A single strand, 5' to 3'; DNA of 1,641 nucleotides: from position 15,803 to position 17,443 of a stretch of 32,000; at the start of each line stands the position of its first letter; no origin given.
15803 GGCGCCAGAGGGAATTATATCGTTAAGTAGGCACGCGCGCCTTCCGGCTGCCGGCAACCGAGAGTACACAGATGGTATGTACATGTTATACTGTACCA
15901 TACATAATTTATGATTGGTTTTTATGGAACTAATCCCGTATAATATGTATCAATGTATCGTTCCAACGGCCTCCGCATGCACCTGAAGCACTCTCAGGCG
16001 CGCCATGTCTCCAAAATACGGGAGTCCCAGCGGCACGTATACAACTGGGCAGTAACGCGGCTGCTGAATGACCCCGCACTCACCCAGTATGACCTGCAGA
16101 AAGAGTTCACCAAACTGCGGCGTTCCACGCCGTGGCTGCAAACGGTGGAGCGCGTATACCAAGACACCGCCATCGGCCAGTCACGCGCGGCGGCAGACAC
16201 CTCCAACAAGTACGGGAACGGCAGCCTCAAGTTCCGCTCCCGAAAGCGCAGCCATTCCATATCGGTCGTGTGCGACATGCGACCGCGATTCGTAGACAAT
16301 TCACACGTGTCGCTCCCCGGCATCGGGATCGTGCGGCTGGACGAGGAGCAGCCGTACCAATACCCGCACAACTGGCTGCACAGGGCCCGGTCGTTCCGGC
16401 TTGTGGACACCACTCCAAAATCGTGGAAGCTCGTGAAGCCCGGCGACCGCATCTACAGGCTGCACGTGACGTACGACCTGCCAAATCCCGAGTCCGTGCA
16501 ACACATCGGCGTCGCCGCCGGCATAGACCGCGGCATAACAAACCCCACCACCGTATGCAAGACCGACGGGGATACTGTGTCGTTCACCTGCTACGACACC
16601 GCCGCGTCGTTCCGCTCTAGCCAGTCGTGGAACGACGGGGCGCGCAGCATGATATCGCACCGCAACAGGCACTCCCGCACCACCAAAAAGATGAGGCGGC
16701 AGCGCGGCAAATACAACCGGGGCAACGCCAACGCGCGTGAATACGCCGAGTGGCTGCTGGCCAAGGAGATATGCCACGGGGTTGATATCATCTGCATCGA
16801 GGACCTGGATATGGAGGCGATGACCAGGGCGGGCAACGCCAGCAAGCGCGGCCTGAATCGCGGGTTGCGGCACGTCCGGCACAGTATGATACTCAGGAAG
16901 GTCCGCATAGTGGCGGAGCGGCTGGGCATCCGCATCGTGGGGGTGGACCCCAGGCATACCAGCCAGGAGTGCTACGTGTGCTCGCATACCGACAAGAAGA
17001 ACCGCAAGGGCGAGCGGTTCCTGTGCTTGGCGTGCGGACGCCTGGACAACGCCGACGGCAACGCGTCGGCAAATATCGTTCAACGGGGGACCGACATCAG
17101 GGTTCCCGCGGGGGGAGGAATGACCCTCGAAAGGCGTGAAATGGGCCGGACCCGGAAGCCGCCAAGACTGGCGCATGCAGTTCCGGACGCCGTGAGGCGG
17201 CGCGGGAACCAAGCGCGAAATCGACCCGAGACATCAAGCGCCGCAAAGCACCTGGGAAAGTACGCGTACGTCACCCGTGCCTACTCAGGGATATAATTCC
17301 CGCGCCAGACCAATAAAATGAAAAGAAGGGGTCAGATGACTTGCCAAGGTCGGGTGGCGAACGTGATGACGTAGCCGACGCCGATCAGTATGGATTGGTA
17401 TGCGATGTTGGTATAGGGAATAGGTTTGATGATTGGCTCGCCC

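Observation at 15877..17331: Stand-alone TnpB with an intact nuclease triad inserted tail-to-tail against amoB; candidate omega-RNA over its odd C-terminal tail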

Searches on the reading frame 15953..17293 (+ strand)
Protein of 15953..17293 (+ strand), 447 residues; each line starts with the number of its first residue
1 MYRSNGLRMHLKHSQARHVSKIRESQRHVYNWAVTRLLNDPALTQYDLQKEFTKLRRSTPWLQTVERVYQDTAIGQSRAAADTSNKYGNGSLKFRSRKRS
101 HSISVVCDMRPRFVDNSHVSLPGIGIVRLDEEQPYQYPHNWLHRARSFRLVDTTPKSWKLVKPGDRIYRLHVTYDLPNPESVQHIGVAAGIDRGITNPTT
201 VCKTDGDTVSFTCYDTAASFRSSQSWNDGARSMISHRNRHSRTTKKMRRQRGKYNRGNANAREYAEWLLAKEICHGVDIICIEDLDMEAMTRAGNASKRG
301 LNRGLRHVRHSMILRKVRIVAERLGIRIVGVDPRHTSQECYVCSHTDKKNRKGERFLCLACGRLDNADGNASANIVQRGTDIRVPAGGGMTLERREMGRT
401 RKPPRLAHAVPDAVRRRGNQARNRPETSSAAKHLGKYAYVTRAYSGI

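Call 3: search_protein_families(library=pfam, proteins=[window:15953-17293:+], max_evalue=0.01)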
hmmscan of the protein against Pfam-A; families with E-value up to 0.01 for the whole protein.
window:15953-17293:+ (447 aa): 2 families
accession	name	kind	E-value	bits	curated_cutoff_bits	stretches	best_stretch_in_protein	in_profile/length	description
PF07282.18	Cas12f1-like_TNB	-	5.6e-14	52.5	26.3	1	310-375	1-60/60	Cas12f1-like, TNB domain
PF01385.25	OrfB_IS605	-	1.7e-07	31.9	30.5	1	171-292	1-118/120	Probable transposase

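Call 4: search_protein_families(library=ncbifam, proteins=[window:15953-17293:+], max_evalue=0.01)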
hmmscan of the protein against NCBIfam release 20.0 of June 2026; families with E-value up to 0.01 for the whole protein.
window:15953-17293:+ (447 aa): 6 families
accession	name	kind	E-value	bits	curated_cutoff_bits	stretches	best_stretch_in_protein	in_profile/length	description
NF040570.1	guided_TnpB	subfamily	4.8e-30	105.1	100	1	9-378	5-389/389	RNA-guided endonuclease TnpB family protein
NF038281.1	IS200_TnpB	exception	2.3e-21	76.3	425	2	182-379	171-359/360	IS200/IS605 family element RNA-guided endonuclease TnpB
NF049972.1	CRISPR_Cas12f2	exception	5.1e-20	71.7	450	1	183-381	323-521/524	type V CRISPR-associated effector Cas12f2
NF038280.1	IS607_TnpB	exception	3.1e-16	59.4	350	1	114-402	137-415/431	IS607 family element RNA-guided endonuclease TnpB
NF038192.1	V_cas_c2c8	exception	4.8e-06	26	350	1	240-350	332-457/457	type V CRISPR-associated protein C2c8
TIGR01766.2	TIGR01766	domain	0.00046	20.6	32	1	260-337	3-82/82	IS200/IS605 family accessory protein TnpB-related protein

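Call 8: find_related_loci(query=window:15953-17293:+, collection=genome_contigs, flank=6000)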
Query window:15953-17293:+ (447 aa) in genome_contigs; peptide patterns used: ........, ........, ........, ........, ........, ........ (x = any residue, [..] = any of these).
54 stretches matched a pattern; 5 encode a relative of the query (tblastn E <= 1e-3); 5 distinct loci.
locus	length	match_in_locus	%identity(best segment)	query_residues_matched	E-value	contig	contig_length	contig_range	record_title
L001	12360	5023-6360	74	1-447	0e+0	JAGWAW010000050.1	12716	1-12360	MAG: Nitrosopumilaceae archaeon isolate 277c_17 scaffold_10245, whole genome shotgun sequence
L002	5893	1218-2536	75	1-447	0e+0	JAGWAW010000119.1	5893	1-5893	MAG: Nitrosopumilaceae archaeon isolate 277c_17 scaffold_23423, whole genome shotgun sequence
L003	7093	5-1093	77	84-447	0e+0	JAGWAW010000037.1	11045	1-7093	MAG: Nitrosopumilaceae archaeon isolate 277c_17 scaffold_6994, whole genome shotgun sequence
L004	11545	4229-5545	65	1-447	0e+0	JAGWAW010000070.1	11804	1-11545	MAG: Nitrosopumilaceae archaeon isolate 277c_17 scaffold_12515, whole genome shotgun sequence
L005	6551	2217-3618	70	1-447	0e+0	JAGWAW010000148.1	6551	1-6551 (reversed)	MAG: Nitrosopumilaceae archaeon isolate 277c_17 scaffold_34369, whole genome shotgun sequence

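Call 9: find_homologous_proteins(query=window:15953-17293:+)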
Query window:15953-17293:+ (447 aa): 136 proteins with E <= 0.001 among 6108 candidates; the best 120 are listed.
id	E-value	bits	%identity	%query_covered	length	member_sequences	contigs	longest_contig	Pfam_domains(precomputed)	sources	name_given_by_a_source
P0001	0.0e+0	1011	100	98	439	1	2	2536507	PF01385.26,PF07282.19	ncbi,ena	-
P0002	6.9e-246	834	81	100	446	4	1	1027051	PF01385.26,PF07282.19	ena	-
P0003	2.2e-239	813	79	100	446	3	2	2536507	PF07282.19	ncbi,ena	-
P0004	1.4e-238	810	78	100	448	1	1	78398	PF01385.26,PF07282.19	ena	-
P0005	8.2e-231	785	76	100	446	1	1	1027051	PF01385.26,PF07282.19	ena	-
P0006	2.6e-230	783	77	100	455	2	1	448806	PF01385.26,PF07282.19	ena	-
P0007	1.8e-226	770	76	100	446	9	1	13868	PF07282.19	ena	-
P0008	4.0e-225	766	74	100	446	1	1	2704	PF01385.26,PF07282.19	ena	-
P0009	4.7e-225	766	75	100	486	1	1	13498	PF01385.26,PF07282.19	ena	-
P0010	5.0e-225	765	75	100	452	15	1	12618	PF07282.19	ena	-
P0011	1.1e-224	764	76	100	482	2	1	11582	PF01385.26,PF07282.19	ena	-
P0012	2.4e-224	763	74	100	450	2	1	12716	PF01385.26,PF07282.19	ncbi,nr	ncbi:MAG: transposase [Nitrosopumilaceae archaeon]|nr:transposase [Nitrosopumilaceae archaeon]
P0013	4.1e-224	762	74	100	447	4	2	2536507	PF07282.19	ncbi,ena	-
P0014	7.4e-224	762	75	100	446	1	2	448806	PF07282.19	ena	-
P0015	1.0e-222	758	73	100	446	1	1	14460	PF07282.19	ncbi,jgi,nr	ncbi:MAG: transposase [Thaumarchaeota archaeon]|nr:transposase [Nitrososphaerota archaeon]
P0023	8.3e-214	729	72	100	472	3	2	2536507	PF07282.19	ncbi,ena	-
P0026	2.3e-209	714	70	100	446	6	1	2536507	PF07282.19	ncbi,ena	-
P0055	7.8e-163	561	58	99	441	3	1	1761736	PF01385.26,PF07282.19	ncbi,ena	-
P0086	5.7e-126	439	48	100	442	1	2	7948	PF01385.26,PF07282.19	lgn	-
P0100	1.4e-77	280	40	95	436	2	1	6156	PF01385.26,PF07282.19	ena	-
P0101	7.2e-75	271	41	89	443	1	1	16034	PF01385.26,PF07282.19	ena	-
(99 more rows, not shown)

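Call 10: find_encoding_contigs(protein=P0001, flank=3000, max_places=4)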
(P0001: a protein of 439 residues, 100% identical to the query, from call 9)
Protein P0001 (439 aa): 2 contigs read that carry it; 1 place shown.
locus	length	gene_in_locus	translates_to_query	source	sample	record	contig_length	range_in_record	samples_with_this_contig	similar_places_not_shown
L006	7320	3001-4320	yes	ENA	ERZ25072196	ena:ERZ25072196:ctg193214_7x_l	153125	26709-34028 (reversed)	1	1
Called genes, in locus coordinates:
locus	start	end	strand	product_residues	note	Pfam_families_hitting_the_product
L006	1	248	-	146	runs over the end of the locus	PF01878:EVE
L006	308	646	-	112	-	-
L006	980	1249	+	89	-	-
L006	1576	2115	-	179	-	-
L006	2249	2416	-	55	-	-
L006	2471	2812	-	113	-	-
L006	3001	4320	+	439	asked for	PF01385:OrfB_IS605 (weak), PF07282:Cas12f1-like_TNB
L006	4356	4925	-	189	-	-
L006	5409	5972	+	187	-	PF04896:AmoC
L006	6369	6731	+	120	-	-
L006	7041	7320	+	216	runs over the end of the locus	PF12942:Archaeal_AmoA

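Call 11: find_encoding_contigs(protein=P0003, flank=3000, max_places=4)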
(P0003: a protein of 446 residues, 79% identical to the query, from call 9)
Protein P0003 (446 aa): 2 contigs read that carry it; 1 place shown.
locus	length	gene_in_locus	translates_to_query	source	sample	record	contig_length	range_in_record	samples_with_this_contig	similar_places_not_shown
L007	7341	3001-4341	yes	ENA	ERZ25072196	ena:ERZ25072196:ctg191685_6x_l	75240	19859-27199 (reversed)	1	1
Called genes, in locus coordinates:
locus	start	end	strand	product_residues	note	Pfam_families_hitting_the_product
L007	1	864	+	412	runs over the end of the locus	PF00266:Aminotran_5, PF00155:Aminotran_1_2 (faint)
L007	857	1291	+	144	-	PF01592:NifU_N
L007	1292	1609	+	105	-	-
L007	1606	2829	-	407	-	PF00162:PGK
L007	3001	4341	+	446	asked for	PF07282:Cas12f1-like_TNB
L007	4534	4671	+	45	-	-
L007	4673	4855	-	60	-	-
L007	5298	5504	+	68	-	-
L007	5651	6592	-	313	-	PF01699:Na_Ca_ex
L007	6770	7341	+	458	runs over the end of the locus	PF07732:Cu-oxidase_3 (weak)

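Call 12: find_encoding_contigs(protein=P0013, flank=3000, max_places=3)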
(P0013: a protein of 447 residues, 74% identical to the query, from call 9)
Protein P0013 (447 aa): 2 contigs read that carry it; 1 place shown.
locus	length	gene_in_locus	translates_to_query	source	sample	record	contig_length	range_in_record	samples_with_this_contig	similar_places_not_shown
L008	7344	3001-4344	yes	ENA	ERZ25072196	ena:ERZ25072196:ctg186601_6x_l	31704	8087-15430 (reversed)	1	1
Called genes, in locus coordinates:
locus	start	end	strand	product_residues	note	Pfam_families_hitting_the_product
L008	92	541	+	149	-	PF01396:Zn_ribbon_Top1 (weak)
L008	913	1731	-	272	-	PF00795:CN_hydrolase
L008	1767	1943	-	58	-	PF01361:Tautomerase, PF14552:Tautomerase_2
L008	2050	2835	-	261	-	PF01694:Rhomboid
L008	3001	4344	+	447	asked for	PF07282:Cas12f1-like_TNB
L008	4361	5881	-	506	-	-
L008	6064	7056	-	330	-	PF01866:Diphthamide_syn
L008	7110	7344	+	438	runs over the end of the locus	PF22641:TiaS_TCKD, PF08489:TiaS_FLD, PF23783:Zn_ribbon_TiaS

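Call 13: find_encoding_contigs(protein=P0023, flank=3000, max_places=3)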
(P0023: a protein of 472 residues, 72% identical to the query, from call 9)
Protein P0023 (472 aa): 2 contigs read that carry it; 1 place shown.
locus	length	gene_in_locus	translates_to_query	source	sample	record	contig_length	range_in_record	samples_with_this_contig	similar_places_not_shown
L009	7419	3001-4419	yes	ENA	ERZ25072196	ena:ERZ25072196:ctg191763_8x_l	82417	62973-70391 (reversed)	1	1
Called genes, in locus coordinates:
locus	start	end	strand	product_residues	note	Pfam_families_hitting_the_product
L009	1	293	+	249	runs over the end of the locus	-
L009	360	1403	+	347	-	PF01992:vATP-synt_AC39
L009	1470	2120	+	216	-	-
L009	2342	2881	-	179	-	-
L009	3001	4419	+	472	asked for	PF07282:Cas12f1-like_TNB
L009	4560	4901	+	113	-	-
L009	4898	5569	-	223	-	PF00696:AA_kinase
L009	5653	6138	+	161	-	-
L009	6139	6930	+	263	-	PF00590:TP_methylase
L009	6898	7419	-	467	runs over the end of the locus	PF07282:Cas12f1-like_TNB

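Call 14: find_encoding_contigs(protein=P0026, flank=3000, max_places=3)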
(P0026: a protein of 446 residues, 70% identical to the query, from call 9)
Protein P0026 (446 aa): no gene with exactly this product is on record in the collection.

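Call 15: find_encoding_contigs(protein=P0002, flank=3000, max_places=3)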
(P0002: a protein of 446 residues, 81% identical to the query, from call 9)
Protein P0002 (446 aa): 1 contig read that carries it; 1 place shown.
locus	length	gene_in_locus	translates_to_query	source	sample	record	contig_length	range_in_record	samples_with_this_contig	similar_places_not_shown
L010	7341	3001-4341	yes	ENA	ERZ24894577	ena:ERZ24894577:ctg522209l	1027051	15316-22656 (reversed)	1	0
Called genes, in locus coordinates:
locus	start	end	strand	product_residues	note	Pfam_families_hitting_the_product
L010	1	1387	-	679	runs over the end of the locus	PF17200:sCache_2 (faint)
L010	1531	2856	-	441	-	-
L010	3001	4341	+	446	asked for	PF01385:OrfB_IS605 (weak), PF07282:Cas12f1-like_TNB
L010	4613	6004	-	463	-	PF00171:Aldedh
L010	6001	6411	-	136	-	-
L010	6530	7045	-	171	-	PF02002:TFIIE_alpha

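Call 32: search_solved_structures(query=window:15953-17293:+, max_evalue=0.01, show_alignments=2)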
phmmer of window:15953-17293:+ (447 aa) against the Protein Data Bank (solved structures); distinct sequences matched with E-value up to 0.01: 19.
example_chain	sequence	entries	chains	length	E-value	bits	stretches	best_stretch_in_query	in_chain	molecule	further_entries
9nzq_A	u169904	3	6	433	2.1e-13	53.3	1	290-383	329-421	Cas12f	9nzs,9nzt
8j12_A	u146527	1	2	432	7.1e-11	44.9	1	256-377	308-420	Transposase IS605 OrfB C-terminal domain-containing protein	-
7wju_A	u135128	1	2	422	8.7e-11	44.6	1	259-377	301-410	OrfB_Zn_ribbon domain-containing protein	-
8dzj_A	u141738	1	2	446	9.7e-11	44.5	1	259-377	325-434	OrfB_Zn_ribbon domain-containing protein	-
8j3r_A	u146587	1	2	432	1.1e-10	44.3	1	262-377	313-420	Transposase IS605 OrfB C-terminal domain-containing protein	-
8j1j_A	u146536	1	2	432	1.1e-10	44.3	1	264-377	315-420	Transposase IS605 OrfB C-terminal domain-containing protein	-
8hr5_A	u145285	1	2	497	1.6e-09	40.5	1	35-377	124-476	Transposase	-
9nzp_A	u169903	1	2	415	3e-09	39.6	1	170-377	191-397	IS200/IS605 family element transposase accessory protein TnpB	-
9b0l_P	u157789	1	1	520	9.3e-09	38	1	181-379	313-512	TnpB-like protein L79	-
9yyg_A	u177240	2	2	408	4.7e-08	35.6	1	167-378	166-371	AI-designed RNA-guided nuclease | AI-generated RNA-guided nuclease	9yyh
8iew_A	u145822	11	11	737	7.7e-08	34.9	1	280-384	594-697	Cas005 | Cas12j-SF05 | Cas12-1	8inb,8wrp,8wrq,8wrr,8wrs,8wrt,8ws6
23vu_A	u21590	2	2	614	5.7e-06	28.8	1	259-380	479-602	UnCas12m4a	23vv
7l48_A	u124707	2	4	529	1.3e-05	27.6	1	168-376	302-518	Cas12f | Cas12f1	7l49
7odf_A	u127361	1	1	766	3.1e-05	26.3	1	320-409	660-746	Cas_phi3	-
7lys_A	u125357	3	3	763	3.9e-05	26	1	328-401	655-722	CasPhi-2 | CasPhi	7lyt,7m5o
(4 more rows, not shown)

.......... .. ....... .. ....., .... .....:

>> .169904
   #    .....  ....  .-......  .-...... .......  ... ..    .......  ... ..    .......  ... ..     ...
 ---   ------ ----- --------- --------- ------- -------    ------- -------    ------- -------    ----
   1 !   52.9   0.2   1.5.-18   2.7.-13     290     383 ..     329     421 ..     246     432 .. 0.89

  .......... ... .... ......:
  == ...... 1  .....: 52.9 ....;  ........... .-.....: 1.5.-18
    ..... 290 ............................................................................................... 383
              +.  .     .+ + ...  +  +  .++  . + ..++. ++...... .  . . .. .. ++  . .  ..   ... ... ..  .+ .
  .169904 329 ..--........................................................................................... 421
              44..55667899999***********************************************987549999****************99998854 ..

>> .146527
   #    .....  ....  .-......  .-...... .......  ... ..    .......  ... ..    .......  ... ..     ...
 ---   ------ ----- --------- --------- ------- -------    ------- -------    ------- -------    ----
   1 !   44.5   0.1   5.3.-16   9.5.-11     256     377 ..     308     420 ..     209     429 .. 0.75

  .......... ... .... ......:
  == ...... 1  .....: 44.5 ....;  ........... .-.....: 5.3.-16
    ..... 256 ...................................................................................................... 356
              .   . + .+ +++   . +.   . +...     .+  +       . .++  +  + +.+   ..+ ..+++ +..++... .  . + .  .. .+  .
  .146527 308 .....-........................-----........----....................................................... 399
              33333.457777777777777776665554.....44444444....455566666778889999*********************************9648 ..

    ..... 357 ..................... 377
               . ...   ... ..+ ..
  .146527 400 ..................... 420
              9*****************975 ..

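Call 47: find_related_loci(query=A3, collection=metagenome_contigs, flank=5000)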
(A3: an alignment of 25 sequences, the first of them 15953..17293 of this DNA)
Query A3 (447 aa) in metagenome_contigs; peptide patterns used: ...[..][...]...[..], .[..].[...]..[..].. (x = any residue, [..] = any of these).
51 stretches matched a pattern, but none encodes a relative of the query by tblastn (E <= 1e-3).

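Call 50: find_related_loci(query=A3, collection=viral_contigs, flank=5000)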
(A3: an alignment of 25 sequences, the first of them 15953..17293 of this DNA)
Query A3 (447 aa) in viral_contigs; peptide patterns used: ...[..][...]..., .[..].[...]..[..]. (x = any residue, [..] = any of these).
35 stretches matched a pattern, but none encodes a relative of the query by tblastn (E <= 1e-3).

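Call 51: find_encoding_contigs(protein=P0101, flank=6000, max_places=3)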
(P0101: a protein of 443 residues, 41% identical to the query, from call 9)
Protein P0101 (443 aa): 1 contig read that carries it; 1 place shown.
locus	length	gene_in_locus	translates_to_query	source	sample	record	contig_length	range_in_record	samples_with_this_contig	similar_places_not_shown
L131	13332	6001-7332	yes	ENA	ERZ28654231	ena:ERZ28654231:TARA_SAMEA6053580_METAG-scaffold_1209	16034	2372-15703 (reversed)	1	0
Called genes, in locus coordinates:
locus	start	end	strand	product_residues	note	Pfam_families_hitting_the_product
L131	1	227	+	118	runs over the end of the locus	-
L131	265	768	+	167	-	PF00583:Acetyltransf_1, PF13673:Acetyltransf_10, PF13508:Acetyltransf_7, PF08445:FR47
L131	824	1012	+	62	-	-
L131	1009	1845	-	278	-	PF09445:Methyltransf_15 (faint), PF25133:TYW2_N_2, PF02005:TRM (weak), PF02475:TRM5-TYW2_MTfase, PF05175:MTS (weak), PF06325:PrmA (weak)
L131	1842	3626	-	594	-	PF04068:Fer4_RLI, PF12838:Fer4_7 (weak), PF14697:Fer4_21 (weak), PF00037:Fer4, PF12797:Fer4_2 (weak), PF12837:Fer4_6, PF00005:ABC_tran, PF00005:ABC_tran, +3 more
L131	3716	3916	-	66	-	-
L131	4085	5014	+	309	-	PF00733:Asn_synthase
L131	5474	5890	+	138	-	-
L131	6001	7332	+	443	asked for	PF01385:OrfB_IS605, PF07282:Cas12f1-like_TNB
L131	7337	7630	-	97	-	PF01918:Alba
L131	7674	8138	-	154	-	PF01192:RNA_pol_Rpb6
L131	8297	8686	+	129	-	-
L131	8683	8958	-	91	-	PF04362:Iron_traffic (weak)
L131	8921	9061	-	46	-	-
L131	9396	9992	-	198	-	PF01467:CTP_transf_like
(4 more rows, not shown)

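Call 54: find_encoding_contigs(protein=P0055, flank=3000, max_places=2)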
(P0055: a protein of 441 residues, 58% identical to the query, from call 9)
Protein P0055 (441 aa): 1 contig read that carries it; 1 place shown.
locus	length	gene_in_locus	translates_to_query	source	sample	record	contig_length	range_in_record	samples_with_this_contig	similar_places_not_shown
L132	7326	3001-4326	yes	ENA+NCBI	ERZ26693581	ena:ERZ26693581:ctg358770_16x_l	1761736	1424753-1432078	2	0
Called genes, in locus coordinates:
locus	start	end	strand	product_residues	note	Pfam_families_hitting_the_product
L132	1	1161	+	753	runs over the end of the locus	PF00330:Aconitase, PF00694:Aconitase_C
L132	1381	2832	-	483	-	PF13458:Peripla_BP_6, PF01094:ANF_receptor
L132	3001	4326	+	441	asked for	PF01385:OrfB_IS605, PF07282:Cas12f1-like_TNB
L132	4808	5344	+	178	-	-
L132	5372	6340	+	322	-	PF01680:SOR_SNZ, PF05690:ThiG (faint)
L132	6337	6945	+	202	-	PF01174:SNO, PF00117:GATase (faint), PF07685:GATase_3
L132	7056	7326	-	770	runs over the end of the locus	PF00133:tRNA-synt_1, PF09334:tRNA-synt_1g, PF08264:Anticodon_1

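Call 55: find_encoding_contigs(protein=P0086, flank=3000, max_places=2)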
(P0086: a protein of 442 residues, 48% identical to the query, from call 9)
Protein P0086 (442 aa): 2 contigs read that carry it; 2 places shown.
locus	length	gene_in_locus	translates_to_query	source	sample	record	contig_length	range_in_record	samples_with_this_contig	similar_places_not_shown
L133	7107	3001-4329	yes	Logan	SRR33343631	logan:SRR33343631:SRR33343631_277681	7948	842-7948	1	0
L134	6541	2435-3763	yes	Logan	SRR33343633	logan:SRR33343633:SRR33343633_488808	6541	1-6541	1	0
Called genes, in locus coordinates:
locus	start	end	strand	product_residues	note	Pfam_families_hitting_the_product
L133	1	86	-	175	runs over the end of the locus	PF13241:NAD_binding_7, PF14824:Sirohm_synth_M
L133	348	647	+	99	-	-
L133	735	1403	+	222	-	PF06778:Chlor_dismutase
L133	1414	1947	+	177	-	PF08819:DUF1802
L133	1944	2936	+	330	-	PF00248:Aldo_ket_red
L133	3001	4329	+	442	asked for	PF01385:OrfB_IS605 (weak), PF07282:Cas12f1-like_TNB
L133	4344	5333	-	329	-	PF13404:HTH_AsnC-type (faint), PF22451:NirdL-like_HTH, PF01037:AsnC_trans_reg (faint), PF17805:AsnC_trans_reg2, PF22451:NirdL-like_HTH, PF17805:AsnC_trans_reg2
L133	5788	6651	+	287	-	PF01145:Band_7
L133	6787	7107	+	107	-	?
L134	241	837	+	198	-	PF06778:Chlor_dismutase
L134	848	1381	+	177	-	PF08819:DUF1802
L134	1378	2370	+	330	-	PF00248:Aldo_ket_red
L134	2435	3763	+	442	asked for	PF01385:OrfB_IS605 (weak), PF07282:Cas12f1-like_TNB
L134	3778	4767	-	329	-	PF13404:HTH_AsnC-type (faint), PF22451:NirdL-like_HTH, PF01037:AsnC_trans_reg (faint), PF17805:AsnC_trans_reg2, PF22451:NirdL-like_HTH, PF17805:AsnC_trans_reg2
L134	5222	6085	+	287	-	PF01145:Band_7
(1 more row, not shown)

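Call 56: find_encoding_contigs(protein=P0100, flank=3000, max_places=2)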
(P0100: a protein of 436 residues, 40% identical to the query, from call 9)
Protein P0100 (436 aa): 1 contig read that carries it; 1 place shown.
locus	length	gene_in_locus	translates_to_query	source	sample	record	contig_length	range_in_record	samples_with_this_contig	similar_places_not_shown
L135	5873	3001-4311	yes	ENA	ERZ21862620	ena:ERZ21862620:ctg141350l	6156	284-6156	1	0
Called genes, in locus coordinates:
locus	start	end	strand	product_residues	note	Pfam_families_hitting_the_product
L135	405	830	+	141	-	PF13274:SocA_Panacea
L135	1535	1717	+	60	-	-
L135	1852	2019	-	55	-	-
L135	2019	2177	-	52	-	-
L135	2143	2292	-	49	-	-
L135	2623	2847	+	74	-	-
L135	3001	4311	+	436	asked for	PF01385:OrfB_IS605, PF07282:Cas12f1-like_TNB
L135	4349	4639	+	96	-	-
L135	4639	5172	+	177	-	-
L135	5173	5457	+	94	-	-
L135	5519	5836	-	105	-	-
